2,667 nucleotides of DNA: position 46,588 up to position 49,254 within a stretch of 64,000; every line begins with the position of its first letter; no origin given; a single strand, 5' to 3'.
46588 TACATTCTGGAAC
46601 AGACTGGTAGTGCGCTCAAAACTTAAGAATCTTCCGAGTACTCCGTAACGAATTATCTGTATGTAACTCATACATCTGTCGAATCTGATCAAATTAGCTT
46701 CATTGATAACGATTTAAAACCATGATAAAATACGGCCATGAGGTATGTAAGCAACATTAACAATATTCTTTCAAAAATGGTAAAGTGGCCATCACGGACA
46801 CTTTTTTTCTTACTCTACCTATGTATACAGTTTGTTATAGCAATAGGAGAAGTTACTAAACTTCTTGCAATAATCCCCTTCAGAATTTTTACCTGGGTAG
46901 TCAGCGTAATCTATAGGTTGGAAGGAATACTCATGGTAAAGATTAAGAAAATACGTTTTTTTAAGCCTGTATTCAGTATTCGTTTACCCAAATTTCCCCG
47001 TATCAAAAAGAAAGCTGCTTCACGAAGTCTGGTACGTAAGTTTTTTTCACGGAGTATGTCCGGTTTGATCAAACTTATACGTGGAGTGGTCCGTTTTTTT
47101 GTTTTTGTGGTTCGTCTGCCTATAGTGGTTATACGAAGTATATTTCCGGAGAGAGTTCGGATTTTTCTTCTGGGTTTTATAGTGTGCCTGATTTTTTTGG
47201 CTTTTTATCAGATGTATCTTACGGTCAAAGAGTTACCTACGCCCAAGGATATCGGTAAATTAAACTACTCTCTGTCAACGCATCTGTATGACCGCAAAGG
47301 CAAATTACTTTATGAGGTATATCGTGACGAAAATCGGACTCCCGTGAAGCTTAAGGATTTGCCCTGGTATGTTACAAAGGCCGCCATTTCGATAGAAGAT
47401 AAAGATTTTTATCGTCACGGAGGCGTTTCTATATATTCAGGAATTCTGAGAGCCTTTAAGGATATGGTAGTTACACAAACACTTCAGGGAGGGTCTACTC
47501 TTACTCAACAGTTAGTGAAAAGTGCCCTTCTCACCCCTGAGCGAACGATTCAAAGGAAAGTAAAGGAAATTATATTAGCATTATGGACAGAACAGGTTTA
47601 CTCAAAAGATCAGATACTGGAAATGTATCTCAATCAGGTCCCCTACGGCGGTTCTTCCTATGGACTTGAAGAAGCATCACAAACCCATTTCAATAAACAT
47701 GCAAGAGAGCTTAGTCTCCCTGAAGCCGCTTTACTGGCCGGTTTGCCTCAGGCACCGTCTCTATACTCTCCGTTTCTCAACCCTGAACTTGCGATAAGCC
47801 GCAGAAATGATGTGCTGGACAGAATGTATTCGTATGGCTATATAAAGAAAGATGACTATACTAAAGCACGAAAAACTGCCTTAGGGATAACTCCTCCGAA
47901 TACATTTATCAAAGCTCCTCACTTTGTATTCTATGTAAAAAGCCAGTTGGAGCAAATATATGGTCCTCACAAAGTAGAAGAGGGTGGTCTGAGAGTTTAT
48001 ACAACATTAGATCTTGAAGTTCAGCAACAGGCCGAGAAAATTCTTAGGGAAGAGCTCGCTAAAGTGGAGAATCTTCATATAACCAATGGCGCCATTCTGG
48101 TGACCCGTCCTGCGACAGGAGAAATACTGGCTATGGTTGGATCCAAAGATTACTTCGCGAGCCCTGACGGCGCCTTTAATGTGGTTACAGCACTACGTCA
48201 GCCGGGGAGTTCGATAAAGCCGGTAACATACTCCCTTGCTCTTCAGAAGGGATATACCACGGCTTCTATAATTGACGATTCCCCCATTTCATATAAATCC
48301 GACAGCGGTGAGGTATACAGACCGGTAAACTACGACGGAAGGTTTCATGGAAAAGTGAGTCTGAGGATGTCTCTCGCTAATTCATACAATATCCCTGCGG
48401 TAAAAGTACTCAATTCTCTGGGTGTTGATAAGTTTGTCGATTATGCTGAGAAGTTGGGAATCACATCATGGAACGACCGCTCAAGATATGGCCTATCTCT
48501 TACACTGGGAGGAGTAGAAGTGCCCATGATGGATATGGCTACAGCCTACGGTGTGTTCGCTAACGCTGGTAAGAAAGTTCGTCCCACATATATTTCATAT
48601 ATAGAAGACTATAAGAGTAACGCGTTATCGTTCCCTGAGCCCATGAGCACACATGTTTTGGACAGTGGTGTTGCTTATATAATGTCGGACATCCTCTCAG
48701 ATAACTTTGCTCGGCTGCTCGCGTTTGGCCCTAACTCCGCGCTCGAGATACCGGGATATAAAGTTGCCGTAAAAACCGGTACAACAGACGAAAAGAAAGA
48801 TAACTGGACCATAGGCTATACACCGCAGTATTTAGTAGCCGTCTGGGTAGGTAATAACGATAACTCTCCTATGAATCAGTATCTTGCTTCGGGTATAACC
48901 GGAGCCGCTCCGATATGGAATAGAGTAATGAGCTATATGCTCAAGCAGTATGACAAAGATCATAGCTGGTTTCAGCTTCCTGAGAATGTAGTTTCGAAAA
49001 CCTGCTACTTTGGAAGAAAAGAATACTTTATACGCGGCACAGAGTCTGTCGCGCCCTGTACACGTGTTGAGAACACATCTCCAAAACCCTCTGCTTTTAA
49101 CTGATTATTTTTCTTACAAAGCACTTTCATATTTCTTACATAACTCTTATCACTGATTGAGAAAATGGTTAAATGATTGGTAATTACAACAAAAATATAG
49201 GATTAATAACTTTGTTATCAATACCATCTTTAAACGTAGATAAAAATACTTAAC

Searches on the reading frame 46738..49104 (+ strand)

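Call 34: search_protein_families(library=ncbifam, proteins=[window:46738-49104:+], max_evalue=1e-10)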
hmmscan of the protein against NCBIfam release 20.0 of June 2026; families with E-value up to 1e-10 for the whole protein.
window:46738-49104:+ (788 aa): 15 families
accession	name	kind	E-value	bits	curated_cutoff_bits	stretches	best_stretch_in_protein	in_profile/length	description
TIGR02074.1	PBP_1a_fam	subfamily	2.2e-164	548.2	508.75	1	199-736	1-534/535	PBP1A family penicillin-binding protein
TIGR02073.1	PBP_1c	equivalog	9.4e-138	460.9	494.2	1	178-739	9-548/728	penicillin-binding protein 1C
NF051885.1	tranpepglycosPbpC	equivalog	1.4e-126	423.6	900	1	153-732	28-591/632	multimodular transpeptidase-transglycosylase PbpC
TIGR02071.1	PBP_1b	equivalog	1.1e-116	390.8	717.75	1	196-735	143-683/729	penicillin-binding protein 1B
NF008643.0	PRK11636.1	equivalog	8.9e-94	315.3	1263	2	143-447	6-314/850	peptidoglycan glycosyltransferase/peptidoglycan DD-transpeptidase MrcA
NF038276.1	strep_PBP2A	exception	1.2e-90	304.8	1100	1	141-737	41-639/716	penicillin-binding protein PBP2A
NF011423.0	PRK14850.1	equivalog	4e-90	303.3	1275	1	198-733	155-691/764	penicillin-binding protein 1b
NF038272.1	strep_PBP1A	exception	9.1e-90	301.8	1075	1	143-688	14-564/658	penicillin-binding protein PBP1A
NF007061.0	PRK09506.1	equivalog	1.5e-86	291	1120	1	197-730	208-742/825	bifunctional glycosyl transferase/transpeptidase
NF008414.0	PRK11240.1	equivalog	2.3e-80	270.7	1121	1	199-750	63-578/774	peptidoglycan glycosyltransferase PbpC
NF038274.1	strep_PBP1B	exception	4.2e-68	230.3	1225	2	185-379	67-275/745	penicillin-binding protein PBP1B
NF010008.0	PRK13481.1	equivalog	3.1e-32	112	270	1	200-377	80-263/269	glycosyltransferase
TIGR02070.1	mono_pep_trsgly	equivalog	1.7e-30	106.2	182.65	1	203-360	58-214/224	monofunctional biosynthetic peptidoglycan transglycosylase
TIGR03423.1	pbp2_mrdA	equivalog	5.8e-20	71.4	455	0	483-575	301-390/593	penicillin-binding protein 2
TIGR02214.1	spoVD_pbp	equivalog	1.1e-11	43.8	688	0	416-576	209-371/636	stage V sporulation protein D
